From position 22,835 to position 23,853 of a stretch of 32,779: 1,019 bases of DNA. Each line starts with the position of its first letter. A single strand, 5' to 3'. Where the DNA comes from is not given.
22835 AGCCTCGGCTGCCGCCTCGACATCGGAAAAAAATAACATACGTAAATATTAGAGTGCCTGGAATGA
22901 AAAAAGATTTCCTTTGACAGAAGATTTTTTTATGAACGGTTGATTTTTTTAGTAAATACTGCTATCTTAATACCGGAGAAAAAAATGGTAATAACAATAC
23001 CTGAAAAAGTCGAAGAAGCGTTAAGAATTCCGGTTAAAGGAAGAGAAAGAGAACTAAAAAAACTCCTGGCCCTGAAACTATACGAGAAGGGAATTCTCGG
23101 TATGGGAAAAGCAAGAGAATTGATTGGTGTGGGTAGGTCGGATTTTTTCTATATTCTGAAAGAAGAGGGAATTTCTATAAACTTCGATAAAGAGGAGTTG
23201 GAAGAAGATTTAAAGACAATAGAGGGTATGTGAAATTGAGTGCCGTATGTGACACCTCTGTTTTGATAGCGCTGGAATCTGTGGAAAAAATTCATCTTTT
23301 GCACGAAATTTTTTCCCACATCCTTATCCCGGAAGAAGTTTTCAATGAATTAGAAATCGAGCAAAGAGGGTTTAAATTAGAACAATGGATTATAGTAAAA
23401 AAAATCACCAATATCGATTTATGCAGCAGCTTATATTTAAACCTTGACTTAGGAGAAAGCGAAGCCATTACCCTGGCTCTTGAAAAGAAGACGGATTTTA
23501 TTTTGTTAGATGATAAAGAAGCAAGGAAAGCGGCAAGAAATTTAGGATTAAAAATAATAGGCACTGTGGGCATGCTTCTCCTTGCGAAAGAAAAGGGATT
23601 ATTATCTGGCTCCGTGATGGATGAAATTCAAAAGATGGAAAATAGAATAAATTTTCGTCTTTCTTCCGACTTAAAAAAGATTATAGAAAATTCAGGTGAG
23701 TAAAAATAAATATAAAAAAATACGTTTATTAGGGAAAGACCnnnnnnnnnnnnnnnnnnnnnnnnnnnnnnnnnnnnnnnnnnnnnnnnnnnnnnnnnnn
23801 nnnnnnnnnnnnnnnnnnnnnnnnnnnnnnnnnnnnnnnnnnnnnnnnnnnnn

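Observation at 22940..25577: AT-rich three-gene islet as a candidate composite defence locus: UPF0175 antitoxin, DUF3368 PIN-like toxin and a 611-aa nuclease-like protein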

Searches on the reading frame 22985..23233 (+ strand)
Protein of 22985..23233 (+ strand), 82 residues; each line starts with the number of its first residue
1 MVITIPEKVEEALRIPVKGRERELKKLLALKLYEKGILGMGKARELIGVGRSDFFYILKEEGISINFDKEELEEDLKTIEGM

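Call 3: search_protein_families(library=pfam, proteins=[window:22985-23233:+], max_evalue=0.1)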
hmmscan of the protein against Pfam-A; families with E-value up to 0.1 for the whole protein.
window:22985-23233:+ (82 aa): 1 family
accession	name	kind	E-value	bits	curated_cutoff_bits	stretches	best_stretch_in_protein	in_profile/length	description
PF03683.19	UPF0175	-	2.7e-21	75.5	27.9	1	5-78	1-75/75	Uncharacterised protein family (UPF0175)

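Call 4: search_protein_families(library=padloc, proteins=[window:22985-23233:+], max_evalue=1)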
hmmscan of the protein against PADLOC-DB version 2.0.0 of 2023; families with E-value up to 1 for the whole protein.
window:22985-23233:+ (82 aa): 2 families
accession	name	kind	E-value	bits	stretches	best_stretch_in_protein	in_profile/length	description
PDLC05075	PDC-S70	-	5.7e-06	24.7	1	22-80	22-81/83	-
PDLC05076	PDC-S70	-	7.2e-06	24.1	1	3-77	3-80/94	-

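Call 5: search_protein_families(library=ncbifam, proteins=[window:22985-23233:+], max_evalue=0.1)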
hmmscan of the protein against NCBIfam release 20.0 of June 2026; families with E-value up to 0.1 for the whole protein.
window:22985-23233:+ (82 aa): 0 families

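Call 8: search_protein_families(library=phrogs, proteins=[window:22985-23233:+], max_evalue=0.1)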
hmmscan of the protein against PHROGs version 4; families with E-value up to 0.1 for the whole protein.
window:22985-23233:+ (82 aa): 1 family
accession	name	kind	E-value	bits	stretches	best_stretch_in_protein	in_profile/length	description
phrog_26306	-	unknown function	0.032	15.5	1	22-77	44-99/100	-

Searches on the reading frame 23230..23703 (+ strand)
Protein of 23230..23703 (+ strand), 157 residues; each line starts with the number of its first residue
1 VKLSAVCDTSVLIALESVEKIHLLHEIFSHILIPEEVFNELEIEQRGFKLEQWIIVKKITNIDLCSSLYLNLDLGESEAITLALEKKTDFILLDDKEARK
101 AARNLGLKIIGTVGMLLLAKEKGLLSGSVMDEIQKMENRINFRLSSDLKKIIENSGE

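Call 3: search_protein_families(library=pfam, proteins=[window:23230-23703:+], max_evalue=0.1)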
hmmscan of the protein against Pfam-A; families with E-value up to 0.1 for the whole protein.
window:23230-23703:+ (157 aa): 2 families
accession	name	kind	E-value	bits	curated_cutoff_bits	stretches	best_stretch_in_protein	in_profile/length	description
PF11848.13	DUF3368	-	3.4e-07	30.5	27.3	1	109-148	1-38/46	Domain of unknown function (DUF3368)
PF17146.10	PIN_6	-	0.052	14.4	27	0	6-55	2-45/87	PIN domain of ribonuclease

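Call 4: search_protein_families(library=padloc, proteins=[window:23230-23703:+], max_evalue=1)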
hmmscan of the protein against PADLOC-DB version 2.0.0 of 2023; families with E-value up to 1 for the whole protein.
window:23230-23703:+ (157 aa): 7 families
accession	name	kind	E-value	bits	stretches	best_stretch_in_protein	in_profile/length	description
PDLC05071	PDC-S70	-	4.6e-39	132.1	1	4-150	2-151/161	-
PDLC05073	PDC-S70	-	1.1e-38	130.8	1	5-152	3-155/162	-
PDLC05068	PDC-S70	-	1.5e-29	101.1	1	6-120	4-124/125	-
PDLC05070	PDC-S70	-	6.9e-29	99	1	1-152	1-155/161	-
PDLC05074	PDC-S70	-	3.3e-23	80.2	1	52-149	22-118/127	-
PDLC05069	PDC-S70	-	4.6e-19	66.8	1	5-136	2-136/161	-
PDLC05072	PDC-S70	-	2.2e-08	32.1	1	6-136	12-147/167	-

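Call 5: search_protein_families(library=ncbifam, proteins=[window:23230-23703:+], max_evalue=0.1)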
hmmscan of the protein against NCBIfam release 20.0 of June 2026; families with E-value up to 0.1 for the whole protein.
window:23230-23703:+ (157 aa): 0 families

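Call 8: search_protein_families(library=phrogs, proteins=[window:23230-23703:+], max_evalue=0.1)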
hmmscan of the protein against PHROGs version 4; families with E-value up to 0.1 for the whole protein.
window:23230-23703:+ (157 aa): 0 families

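Call 72: find_homologous_proteins(query=window:23230-23703:+, max_evalue=1e-10)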
Query window:23230-23703:+ (157 aa): 119 proteins with E <= 1e-10 among 213 candidates.
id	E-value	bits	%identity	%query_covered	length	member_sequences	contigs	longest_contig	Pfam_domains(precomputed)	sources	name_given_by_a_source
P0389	1.5e-90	319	100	100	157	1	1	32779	PF11848.14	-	-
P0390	3.0e-89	315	99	99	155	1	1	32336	PF11848.14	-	-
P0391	2.5e-55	205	69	99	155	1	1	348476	PF11848.14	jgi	jgi:uncharacterized protein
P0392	8.3e-54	200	67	99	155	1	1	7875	PF11848.14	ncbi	-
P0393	6.2e-51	190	63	99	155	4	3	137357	PF11848.14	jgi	-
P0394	6.0e-50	187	61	97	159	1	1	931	PF11848.14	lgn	-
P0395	3.6e-49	185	65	97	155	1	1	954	PF11848.14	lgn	-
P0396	6.1e-49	184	64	97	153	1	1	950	PF11848.14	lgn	-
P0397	1.7e-47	179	63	99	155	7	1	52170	PF11848.14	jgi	jgi:hypothetical protein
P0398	1.8e-47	179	60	99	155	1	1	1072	PF11848.14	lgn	-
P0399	2.8e-47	179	63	99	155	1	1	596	PF11848.14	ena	-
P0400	3.5e-47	178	62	99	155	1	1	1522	PF11848.14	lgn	-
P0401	4.2e-47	178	62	99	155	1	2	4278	PF11848.14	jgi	jgi:predicted nucleic acid-binding protein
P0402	4.2e-47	178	63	92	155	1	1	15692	PF11848.14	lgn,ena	-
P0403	6.0e-47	178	62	99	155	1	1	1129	PF11848.14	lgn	-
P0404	9.0e-47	177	62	99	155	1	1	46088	PF11848.14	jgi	jgi:predicted nucleic acid-binding protein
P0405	9.0e-47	177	62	99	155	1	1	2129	PF11848.14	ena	-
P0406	1.0e-46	177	61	99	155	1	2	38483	PF11848.14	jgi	jgi:predicted nucleic acid-binding protein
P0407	1.7e-46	176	64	94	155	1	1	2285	PF11848.14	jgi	jgi:uncharacterized protein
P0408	2.5e-45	172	61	96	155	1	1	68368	PF11848.14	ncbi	ncbi:MAG: DUF3368 domain-containing protein [Candidatus Omnitrophota bacterium]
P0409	7.6e-45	171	61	92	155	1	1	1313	PF11848.14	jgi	jgi:predicted nucleic acid-binding protein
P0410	2.8e-42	162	56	97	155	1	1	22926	PF11848.14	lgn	-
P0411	3.2e-42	162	56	99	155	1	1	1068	PF11848.14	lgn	-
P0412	3.7e-31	126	45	96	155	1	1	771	PF11848.14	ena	-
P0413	1.6e-26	111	45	96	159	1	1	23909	PF11848.14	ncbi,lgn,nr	ncbi:MAG: DUF3368 domain-containing protein [Proteobacteria bacterium]|nr:DUF3368 domain-containing 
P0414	3.1e-26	110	46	68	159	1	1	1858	PF11848.14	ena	-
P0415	1.8e-25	108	47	97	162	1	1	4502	PF11848.14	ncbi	-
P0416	3.2e-24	104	45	97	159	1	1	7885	PF11848.14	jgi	jgi:predicted nucleic acid-binding protein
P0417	4.3e-24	104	47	97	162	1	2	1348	PF11848.14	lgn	-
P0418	1.7e-23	102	46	91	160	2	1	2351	PF11848.14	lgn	-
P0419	6.7e-23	100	45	97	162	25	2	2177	PF11848.14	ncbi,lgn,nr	ncbi:MAG: DUF3368 domain-containing protein [Euryarchaeota archaeon]|nr:DUF3368 domain-containing pr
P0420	7.4e-23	100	40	99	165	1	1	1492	PF11848.14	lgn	-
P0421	8.1e-23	99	43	91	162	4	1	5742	PF11848.14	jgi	-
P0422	1.2e-22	99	42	91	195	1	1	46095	PF11848.14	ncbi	ncbi:MAG: DUF3368 domain-containing protein [Pseudomonadota bacterium]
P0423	1.7e-22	98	41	97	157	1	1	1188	PF11848.14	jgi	jgi:predicted nucleic acid-binding protein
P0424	2.1e-22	98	40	93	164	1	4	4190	PF11848.14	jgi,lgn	-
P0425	1.6e-21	95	41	93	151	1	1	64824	PF11848.14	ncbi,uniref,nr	ncbi:DUF3368 domain-containing protein [Romeria aff. gracilis LEGE 07310]|uniref:DUF3368 domain-cont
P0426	2.1e-21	95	38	93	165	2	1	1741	PF11848.14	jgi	jgi:predicted nucleic acid-binding protein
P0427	2.4e-21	95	40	99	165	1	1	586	PF11848.14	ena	-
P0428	2.6e-21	94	43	94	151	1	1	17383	PF11848.14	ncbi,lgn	ncbi:MAG: DUF3368 domain-containing protein [bacterium]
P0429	3.4e-21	94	44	91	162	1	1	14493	PF11848.14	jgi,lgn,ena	-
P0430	8.9e-21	93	38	92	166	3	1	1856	PF11848.14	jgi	jgi:predicted nucleic acid-binding protein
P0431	1.3e-20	92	38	90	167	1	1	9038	PF11848.14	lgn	-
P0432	3.7e-20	91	40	91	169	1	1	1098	PF11848.14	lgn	-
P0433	3.8e-20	91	45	91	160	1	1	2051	PF11848.14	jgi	jgi:predicted nucleic acid-binding protein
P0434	8.6e-20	90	41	91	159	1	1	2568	PF11848.14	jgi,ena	-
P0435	8.8e-20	90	42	93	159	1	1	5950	PF11848.14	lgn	-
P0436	8.9e-20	90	41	92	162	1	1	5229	PF11848.14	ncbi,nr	ncbi:MAG: DUF3368 domain-containing protein [Coleofasciculaceae cyanobacterium SM2_1_6]|nr:DUF3368 d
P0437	2.2e-19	88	38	97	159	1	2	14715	PF11848.14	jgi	jgi:uncharacterized protein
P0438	3.0e-19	88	45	76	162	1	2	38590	PF11848.14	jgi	jgi:predicted nucleic acid-binding protein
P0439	3.3e-19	88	38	97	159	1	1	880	PF11848.14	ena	-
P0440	3.4e-19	88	41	89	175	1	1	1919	PF11848.14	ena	-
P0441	4.8e-19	87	41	97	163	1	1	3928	PF11848.14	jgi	-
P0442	6.7e-19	87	43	93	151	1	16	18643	PF11848.14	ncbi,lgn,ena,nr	ncbi:DUF3368 domain-containing protein [candidate division KSB1 bacterium]|nr:DUF3368 domain-contain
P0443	8.4e-19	86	41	89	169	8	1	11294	PF11848.14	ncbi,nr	ncbi:DUF3368 domain-containing protein [filamentous cyanobacterium Phorm 6]|nr:DUF3368 domain-contai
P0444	3.4e-18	84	38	97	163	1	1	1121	PF11848.14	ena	-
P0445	5.9e-18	84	39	98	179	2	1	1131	PF11848.14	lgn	-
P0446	8.1e-18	83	36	97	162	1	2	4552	PF11848.14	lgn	-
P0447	1.1e-17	83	36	99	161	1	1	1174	PF20698.4,PF11848.14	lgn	-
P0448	1.1e-17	83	39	97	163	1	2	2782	PF11848.14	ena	-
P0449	1.7e-17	82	35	97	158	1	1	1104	PF11848.14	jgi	jgi:uncharacterized protein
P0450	2.1e-17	82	38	97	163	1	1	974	PF11848.14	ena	-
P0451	2.1e-17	82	39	99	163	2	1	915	PF11848.14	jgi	jgi:predicted nucleic acid-binding protein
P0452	2.1e-17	82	40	89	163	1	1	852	PF11848.14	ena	-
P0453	2.4e-17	82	39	89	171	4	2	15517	PF11848.14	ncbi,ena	-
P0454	2.9e-17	81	40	89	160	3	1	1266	PF11848.14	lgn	-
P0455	4.9e-17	81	39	92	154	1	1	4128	PF11848.14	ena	-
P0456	5.2e-17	81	39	92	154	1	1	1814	PF11848.14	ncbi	-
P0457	6.8e-17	80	43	77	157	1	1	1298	PF11848.14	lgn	-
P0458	1.3e-16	79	39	92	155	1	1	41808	PF11848.14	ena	-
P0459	2.0e-16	79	38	91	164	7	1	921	PF11848.14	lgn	-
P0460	2.1e-16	79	39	92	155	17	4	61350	PF11848.14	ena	-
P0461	2.1e-16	79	39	79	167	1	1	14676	PF11848.14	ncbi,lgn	-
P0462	2.1e-16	79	41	89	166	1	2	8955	PF11848.14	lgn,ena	-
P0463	2.4e-16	78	39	97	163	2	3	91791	PF11848.14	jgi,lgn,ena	-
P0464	2.4e-16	78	39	92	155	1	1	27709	PF11848.14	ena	-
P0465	2.6e-16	78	39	89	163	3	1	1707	PF11848.14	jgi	jgi:predicted nucleic acid-binding protein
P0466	3.5e-16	78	39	97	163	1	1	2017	PF11848.14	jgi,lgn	-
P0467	4.5e-16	78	39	90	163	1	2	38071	PF11848.14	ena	-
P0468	5.3e-16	77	43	76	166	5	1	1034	PF11848.14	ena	-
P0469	5.4e-16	77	37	91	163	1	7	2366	PF11848.14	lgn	-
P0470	6.2e-16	77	38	97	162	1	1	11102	PF11848.14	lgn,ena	-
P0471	6.3e-16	77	38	91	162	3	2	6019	PF11848.14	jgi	jgi:predicted nucleic acid-binding protein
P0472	6.4e-16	77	39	89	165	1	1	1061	PF11848.14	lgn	-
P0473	8.8e-16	77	41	72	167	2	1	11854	PF11848.14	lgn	-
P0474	1.2e-15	76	38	83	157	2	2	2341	PF11848.14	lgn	-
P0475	1.3e-15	76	42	76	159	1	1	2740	PF11848.14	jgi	jgi:predicted nucleic acid-binding protein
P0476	1.4e-15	76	37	97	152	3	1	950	PF11848.14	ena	-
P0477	1.6e-15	76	40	76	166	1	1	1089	PF11848.14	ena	-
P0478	1.6e-15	76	38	92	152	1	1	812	PF11848.14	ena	-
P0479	2.2e-15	75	38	97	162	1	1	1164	PF11848.14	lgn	-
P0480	3.0e-15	75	40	78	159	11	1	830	PF11848.14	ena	-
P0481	3.3e-15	75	39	87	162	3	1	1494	PF11848.14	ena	-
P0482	3.9e-15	74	38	92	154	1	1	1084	PF11848.14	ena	-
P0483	5.4e-15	74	39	91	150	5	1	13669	PF11848.14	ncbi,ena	-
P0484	6.5e-15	74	36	83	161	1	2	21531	PF11848.14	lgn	-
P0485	8.0e-15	73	37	91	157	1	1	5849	PF11848.14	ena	-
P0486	8.5e-15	73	37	94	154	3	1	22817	PF11848.14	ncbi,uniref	ncbi:DUF3368 domain-containing protein [cf. Phormidesmis sp. LEGE 11477]|uniref:DUF3368 domain-conta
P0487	1.1e-14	73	35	92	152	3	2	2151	PF11848.14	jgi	-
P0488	2.3e-14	72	35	97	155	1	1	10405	PF11848.14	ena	-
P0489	2.7e-14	72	39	92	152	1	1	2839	PF11848.14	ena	-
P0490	5.8e-14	71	34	99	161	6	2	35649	PF11848.14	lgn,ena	-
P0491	1.1e-13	70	45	67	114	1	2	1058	PF11848.14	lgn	-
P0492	1.4e-13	69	38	91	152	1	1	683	PF11848.14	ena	-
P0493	2.3e-13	69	36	90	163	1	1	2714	PF11848.14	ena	-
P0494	2.4e-13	69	40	75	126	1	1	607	PF11848.14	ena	-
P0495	5.0e-13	68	38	84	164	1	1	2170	PF11848.14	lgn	-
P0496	5.8e-13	67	34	94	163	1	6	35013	PF11848.14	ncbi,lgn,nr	ncbi:hypothetical protein HYV50_00455 [Candidatus Pacearchaeota archaeon]|nr:hypothetical protein [C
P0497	6.3e-13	67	40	82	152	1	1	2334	PF11848.14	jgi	-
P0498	7.3e-13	67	36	90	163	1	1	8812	PF11848.14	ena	-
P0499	1.8e-12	66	37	83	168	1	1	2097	PF11848.14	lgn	-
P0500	2.2e-12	66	34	91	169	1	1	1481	PF11848.14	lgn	-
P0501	2.6e-12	65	52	49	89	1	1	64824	PF11848.14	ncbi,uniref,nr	ncbi:DUF3368 domain-containing protein [Vasconcelosia minhoensis]|uniref:DUF3368 domain-containing p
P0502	3.0e-12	65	38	79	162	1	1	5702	PF11848.14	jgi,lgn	jgi:hypothetical protein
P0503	5.5e-12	64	33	91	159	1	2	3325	PF11848.14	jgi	jgi:predicted nucleic acid-binding protein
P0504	5.8e-12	64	37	79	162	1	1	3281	PF11848.14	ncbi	-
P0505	7.3e-12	64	40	83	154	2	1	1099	PF11848.14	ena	-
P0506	2.1e-11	62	39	69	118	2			PF11848.14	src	-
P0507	5.2e-11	61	41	61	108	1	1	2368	PF11848.14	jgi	-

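Call 73: find_encoding_contigs(protein=P0391, flank=5000, max_places=2)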
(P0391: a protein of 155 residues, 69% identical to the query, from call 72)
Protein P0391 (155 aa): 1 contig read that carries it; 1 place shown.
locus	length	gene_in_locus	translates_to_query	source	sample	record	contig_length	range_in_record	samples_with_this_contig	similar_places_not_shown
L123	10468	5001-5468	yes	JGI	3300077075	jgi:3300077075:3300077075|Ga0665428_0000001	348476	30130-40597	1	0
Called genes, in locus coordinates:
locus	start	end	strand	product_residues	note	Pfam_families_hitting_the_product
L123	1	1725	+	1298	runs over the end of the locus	PF02837:Glyco_hydro_2_N, PF00703:Glyco_hydro_2, PF02836:Glyco_hydro_2_C, PF16353:LacZ_4, PF02929:Bgal_small_N, PF13287:Fn3_assoc, PF13290:CHB_HEX_C_1, PF00754:F5_F8_type_C, +1 more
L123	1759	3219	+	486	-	PF01120:Alpha_L_fucos, PF16757:Fucosidase_C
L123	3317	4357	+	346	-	PF00165:HTH_AraC, PF12833:HTH_18, PF00165:HTH_AraC (weak), PF06445:GyrI-like, PF14526:Cass2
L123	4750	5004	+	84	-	PF03683:UPF0175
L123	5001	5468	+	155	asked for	PF11848:DUF3368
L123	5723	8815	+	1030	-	PF22907:Ams1-like_1st, PF01074:Glyco_hydro_38N, PF09261:Alpha-mann_mid, PF07748:Glyco_hydro_38C, PF17677:Glyco_hydro38C2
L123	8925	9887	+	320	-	PF04041:Glyco_hydro_130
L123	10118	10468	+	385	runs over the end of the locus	PF06452:CBM9_1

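Call 74: find_encoding_contigs(protein=P0393, flank=5000, max_places=3)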
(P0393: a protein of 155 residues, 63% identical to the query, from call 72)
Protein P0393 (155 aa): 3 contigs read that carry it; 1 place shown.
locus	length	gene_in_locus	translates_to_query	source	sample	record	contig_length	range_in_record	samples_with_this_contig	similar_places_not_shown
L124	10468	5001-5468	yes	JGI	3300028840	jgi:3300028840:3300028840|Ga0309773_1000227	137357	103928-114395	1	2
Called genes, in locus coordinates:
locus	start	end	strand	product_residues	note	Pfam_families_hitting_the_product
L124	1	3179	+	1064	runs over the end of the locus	PF07494:Reg_prop (faint), PF23748:Beta-prop_LRRK2 (faint), PF07495:Y_Y_Y, PF00069:Pkinase, PF07714:PK_Tyr_Ser-Thr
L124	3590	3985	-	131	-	PF05168:HEPN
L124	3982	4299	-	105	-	PF01909:NTP_transf_2, PF18765:Polbeta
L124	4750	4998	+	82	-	PF03683:UPF0175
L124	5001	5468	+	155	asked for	PF11848:DUF3368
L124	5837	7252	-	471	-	PF03781:FGE-sulfatase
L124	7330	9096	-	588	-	PF22736:NNH5, PF22722:NA-iREase1, PF05729:NACHT (weak)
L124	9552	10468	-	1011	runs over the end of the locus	PF13271:DUF4062, PF05729:NACHT, PF03781:FGE-sulfatase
